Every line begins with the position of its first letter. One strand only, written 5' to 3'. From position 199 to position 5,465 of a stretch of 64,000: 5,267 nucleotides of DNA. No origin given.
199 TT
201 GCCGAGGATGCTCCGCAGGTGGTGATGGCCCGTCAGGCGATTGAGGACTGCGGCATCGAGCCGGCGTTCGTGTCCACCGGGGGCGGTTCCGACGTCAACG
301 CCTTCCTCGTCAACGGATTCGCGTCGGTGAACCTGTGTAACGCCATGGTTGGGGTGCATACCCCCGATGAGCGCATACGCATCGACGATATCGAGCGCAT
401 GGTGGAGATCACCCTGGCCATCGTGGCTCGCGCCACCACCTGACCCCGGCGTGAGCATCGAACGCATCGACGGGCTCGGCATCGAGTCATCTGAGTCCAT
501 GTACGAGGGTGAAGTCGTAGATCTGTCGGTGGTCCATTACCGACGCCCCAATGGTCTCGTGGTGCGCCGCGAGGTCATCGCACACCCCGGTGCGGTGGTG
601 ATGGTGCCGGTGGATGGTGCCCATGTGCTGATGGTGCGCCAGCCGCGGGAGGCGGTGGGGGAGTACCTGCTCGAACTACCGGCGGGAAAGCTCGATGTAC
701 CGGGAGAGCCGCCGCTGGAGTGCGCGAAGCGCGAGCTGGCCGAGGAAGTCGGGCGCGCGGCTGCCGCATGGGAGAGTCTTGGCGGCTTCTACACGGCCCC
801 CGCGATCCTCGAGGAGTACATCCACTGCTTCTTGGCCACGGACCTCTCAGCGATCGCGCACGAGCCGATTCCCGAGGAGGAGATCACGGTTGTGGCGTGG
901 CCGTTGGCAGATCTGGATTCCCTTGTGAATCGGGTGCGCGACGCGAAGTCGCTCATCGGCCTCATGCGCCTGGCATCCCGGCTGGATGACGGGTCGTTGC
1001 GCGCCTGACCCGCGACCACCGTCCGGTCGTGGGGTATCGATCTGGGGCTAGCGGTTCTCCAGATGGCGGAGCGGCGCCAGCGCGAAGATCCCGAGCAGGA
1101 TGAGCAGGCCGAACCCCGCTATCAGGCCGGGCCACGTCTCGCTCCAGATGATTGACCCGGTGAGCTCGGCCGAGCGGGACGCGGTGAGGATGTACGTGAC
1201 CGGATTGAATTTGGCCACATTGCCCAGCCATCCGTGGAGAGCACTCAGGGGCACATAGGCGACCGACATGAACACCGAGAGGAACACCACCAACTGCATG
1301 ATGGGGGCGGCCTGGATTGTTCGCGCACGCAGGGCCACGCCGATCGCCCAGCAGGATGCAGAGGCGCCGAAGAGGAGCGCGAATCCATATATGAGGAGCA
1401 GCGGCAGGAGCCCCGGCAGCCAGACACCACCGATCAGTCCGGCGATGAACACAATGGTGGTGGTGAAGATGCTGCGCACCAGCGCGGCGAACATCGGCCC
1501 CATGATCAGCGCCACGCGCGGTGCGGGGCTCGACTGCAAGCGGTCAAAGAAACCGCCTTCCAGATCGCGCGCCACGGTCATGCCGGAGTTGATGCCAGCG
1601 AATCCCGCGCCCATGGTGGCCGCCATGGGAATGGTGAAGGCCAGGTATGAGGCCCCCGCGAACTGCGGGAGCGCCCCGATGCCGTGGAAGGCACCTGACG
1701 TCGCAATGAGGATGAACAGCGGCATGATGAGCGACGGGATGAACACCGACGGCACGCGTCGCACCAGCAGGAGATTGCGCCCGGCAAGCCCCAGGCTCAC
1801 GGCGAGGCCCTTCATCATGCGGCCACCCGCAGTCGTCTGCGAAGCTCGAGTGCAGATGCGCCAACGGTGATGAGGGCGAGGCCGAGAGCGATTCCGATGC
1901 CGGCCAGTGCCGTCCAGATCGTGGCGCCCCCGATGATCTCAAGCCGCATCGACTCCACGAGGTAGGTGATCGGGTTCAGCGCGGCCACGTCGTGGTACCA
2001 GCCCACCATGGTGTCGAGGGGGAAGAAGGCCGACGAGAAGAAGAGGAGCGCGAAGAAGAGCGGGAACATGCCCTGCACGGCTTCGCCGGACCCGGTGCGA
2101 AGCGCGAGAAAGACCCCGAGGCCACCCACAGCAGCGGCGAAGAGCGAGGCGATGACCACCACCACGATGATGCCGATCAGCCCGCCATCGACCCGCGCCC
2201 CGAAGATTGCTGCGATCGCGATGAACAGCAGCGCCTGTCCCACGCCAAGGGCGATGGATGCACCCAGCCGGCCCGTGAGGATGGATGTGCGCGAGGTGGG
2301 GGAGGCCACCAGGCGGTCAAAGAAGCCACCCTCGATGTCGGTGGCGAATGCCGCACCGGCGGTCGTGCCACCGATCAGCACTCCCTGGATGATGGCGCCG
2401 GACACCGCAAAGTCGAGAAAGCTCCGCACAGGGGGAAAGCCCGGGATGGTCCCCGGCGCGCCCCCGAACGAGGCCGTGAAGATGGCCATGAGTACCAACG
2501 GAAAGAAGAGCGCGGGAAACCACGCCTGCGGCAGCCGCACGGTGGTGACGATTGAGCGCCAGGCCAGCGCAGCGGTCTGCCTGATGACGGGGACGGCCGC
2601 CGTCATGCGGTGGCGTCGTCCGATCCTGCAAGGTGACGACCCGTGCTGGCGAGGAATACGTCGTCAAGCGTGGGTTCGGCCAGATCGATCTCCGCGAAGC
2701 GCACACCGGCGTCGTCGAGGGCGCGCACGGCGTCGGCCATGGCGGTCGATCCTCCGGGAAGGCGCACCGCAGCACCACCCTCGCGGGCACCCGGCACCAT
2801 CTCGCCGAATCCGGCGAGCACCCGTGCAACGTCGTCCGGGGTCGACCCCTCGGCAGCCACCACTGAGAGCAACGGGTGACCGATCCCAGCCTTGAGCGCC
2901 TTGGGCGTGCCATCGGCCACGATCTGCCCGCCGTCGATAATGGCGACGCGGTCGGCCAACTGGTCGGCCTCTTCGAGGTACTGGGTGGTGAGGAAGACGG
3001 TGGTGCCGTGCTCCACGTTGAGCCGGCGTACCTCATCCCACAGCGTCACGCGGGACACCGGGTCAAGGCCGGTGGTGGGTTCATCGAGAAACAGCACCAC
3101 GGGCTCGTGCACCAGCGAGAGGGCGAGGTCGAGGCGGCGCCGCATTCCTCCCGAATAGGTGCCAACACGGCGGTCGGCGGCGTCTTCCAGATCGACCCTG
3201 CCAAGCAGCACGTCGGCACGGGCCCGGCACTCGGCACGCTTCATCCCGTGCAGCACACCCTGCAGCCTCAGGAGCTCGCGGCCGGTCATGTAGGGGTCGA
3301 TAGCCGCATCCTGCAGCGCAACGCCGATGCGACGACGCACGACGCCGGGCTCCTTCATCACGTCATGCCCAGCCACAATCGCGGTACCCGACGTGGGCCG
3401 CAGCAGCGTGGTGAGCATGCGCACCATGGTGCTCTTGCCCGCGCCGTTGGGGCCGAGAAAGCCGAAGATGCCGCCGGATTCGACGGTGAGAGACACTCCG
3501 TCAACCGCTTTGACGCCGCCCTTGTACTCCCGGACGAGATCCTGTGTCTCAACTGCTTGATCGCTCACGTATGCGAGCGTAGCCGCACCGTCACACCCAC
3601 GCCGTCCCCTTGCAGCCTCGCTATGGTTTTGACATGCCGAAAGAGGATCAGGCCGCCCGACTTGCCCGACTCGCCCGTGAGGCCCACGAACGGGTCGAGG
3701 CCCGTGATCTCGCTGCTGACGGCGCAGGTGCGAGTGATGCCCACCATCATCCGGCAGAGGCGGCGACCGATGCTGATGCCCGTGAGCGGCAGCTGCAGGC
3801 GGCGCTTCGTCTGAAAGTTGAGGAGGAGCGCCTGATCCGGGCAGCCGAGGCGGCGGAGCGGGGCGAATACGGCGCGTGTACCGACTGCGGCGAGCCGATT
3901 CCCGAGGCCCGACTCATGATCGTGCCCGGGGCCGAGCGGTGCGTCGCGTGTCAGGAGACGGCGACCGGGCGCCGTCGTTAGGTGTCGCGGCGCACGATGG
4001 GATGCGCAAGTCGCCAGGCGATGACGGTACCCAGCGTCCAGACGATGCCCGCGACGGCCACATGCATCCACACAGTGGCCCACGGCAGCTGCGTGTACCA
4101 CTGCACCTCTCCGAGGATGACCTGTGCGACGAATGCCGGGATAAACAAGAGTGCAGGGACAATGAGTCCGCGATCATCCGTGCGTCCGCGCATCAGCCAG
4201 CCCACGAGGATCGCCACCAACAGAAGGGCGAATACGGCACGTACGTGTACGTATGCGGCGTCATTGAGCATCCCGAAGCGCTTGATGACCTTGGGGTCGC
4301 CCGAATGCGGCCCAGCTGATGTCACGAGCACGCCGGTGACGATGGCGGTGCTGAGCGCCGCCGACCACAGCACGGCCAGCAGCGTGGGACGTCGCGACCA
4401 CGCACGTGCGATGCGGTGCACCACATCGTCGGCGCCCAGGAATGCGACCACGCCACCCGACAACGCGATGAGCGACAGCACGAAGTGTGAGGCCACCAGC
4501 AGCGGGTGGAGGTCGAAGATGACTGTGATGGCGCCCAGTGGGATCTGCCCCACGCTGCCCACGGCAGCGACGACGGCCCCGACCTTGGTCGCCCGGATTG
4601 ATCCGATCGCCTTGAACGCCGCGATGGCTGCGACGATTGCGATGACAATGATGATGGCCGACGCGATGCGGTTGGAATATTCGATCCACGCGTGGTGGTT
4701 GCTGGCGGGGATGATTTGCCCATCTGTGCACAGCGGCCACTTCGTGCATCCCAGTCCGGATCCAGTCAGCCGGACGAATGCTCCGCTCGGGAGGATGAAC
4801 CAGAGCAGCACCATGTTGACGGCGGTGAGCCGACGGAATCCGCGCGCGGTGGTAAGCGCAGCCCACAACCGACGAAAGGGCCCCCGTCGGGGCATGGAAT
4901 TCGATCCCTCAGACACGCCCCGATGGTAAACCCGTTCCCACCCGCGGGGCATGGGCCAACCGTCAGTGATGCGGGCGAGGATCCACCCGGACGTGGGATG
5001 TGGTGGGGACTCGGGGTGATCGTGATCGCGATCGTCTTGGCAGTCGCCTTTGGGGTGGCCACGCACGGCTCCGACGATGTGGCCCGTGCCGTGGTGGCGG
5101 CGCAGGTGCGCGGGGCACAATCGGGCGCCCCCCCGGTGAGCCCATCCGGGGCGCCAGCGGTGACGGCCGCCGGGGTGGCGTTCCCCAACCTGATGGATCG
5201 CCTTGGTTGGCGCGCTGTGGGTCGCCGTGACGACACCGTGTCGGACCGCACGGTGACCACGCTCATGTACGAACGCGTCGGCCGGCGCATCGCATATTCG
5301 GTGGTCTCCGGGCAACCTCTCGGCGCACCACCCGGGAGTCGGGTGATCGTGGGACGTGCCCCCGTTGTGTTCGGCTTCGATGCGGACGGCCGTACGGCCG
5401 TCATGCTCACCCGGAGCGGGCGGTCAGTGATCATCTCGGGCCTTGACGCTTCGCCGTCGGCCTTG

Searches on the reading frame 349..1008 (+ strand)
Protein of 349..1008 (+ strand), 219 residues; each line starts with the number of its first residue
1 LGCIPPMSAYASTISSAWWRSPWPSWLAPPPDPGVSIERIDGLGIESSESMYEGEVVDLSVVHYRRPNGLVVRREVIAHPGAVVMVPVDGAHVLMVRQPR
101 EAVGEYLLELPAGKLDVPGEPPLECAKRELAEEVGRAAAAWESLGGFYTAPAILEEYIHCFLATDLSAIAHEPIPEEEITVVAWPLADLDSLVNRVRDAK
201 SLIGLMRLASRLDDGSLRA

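Call 61: search_protein_families(library=pfam, proteins=[window:349-1008:+], max_evalue=0.00001)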
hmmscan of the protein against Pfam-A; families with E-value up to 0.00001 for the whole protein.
window:349-1008:+ (219 aa): 1 family
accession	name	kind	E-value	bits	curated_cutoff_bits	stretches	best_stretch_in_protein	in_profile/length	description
PF00293.34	NUDIX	-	3.4e-14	53.4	21.1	1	81-189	4-118/134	NUDIX domain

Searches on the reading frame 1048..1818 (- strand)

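Call 61: search_protein_families(library=pfam, proteins=[window:1048-1818:-], max_evalue=0.00001)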
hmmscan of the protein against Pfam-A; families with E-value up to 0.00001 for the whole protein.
window:1048-1818:- (256 aa): 2 families
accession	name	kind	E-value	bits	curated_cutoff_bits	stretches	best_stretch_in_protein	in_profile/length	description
PF01061.29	ABC2_membrane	-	7.1e-17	62.1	26.9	1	12-219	7-211/211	ABC-2 type transporter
PF12698.13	ABC2_membrane_3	-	5.6e-06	26.1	31.6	1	57-247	159-346/347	ABC-2 family transporter protein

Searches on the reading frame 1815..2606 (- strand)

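Call 61: search_protein_families(library=pfam, proteins=[window:1815-2606:-], max_evalue=0.00001)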
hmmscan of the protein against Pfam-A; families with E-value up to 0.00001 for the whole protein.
window:1815-2606:- (263 aa): 2 families
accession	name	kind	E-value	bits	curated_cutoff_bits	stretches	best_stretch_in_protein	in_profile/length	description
PF01061.29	ABC2_membrane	-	4.4e-25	88.9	26.9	1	10-221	2-207/211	ABC-2 type transporter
PF12698.13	ABC2_membrane_3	-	1.2e-15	58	31.6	1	55-252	152-346/347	ABC-2 family transporter protein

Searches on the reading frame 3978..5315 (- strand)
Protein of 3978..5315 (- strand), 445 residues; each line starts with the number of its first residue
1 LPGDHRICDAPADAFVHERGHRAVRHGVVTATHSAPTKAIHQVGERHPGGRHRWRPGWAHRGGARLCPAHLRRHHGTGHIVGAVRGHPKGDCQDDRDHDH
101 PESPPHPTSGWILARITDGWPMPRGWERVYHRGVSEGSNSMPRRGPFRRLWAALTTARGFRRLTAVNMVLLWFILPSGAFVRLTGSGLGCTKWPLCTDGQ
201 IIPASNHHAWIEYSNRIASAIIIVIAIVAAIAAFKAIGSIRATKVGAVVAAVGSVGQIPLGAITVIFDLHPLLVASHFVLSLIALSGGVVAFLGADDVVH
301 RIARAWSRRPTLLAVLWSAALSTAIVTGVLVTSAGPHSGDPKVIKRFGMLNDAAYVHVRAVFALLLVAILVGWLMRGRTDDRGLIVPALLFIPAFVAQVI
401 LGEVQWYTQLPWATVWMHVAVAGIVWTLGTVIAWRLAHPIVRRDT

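Call 61: search_protein_families(library=pfam, proteins=[window:3978-5315:-], max_evalue=0.00001)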
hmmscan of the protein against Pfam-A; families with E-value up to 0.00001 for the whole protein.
window:3978-5315:- (445 aa): 1 family
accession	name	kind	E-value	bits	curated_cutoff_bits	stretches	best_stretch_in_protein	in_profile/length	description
PF02628.20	COX15-CtaA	-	5.7e-16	58.9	29.9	1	162-428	2-320/322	Cytochrome oxidase assembly protein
